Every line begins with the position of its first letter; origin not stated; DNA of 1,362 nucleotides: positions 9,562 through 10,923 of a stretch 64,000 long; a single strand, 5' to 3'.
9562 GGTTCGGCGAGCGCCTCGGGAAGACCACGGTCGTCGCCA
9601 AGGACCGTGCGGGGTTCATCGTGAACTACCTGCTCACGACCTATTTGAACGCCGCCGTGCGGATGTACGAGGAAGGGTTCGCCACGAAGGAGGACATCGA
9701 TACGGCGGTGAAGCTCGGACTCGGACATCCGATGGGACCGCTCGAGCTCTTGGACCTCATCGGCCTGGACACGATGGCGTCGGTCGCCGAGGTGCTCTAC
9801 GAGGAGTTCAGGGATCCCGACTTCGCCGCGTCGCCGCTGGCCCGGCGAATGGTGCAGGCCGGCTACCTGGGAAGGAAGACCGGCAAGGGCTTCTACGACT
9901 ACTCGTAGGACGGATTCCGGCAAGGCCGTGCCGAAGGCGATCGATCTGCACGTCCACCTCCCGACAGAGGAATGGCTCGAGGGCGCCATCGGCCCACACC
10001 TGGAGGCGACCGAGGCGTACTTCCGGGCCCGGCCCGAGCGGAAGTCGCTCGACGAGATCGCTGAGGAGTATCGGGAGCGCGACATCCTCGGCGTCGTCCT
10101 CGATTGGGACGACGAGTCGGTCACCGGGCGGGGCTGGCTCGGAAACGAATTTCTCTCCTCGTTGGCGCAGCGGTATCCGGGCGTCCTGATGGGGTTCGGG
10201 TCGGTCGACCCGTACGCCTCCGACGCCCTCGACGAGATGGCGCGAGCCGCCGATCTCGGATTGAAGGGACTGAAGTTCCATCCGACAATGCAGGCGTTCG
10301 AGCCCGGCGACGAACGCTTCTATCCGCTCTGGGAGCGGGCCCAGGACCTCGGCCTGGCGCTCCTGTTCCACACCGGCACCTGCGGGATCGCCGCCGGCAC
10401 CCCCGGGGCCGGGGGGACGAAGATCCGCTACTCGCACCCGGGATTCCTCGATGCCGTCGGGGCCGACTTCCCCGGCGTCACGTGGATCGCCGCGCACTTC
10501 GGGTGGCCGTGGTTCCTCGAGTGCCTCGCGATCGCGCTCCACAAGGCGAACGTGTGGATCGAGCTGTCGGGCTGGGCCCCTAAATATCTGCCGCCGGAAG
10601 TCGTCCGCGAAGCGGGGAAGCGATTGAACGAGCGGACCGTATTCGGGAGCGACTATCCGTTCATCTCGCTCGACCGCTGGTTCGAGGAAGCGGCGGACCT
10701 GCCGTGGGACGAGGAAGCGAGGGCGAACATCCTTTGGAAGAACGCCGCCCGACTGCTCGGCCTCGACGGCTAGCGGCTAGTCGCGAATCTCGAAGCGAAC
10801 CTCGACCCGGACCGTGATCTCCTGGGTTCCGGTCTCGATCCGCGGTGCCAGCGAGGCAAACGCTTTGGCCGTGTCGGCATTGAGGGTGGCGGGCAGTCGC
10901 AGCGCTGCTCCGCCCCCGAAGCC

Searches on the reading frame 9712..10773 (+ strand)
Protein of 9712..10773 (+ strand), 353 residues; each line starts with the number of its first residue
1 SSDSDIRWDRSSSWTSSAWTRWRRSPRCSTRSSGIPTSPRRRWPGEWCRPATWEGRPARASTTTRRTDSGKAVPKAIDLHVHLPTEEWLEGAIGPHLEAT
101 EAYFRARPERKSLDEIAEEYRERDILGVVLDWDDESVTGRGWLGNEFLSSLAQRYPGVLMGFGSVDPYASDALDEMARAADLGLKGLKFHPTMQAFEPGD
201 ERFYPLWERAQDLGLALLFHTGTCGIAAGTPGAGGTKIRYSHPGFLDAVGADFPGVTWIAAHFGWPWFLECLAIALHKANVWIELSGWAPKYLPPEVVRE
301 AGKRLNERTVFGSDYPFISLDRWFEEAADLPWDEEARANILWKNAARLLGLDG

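Call 44: search_protein_families(library=pfam, proteins=[window:9712-10773:+], max_evalue=0.00001)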
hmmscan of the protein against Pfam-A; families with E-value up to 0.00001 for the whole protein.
window:9712-10773:+ (353 aa): 1 family
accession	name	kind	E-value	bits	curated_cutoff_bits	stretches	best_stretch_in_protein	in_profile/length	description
PF04909.20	Amidohydro_2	-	2.8e-46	159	26.4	1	77-351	1-289/289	Amidohydrolase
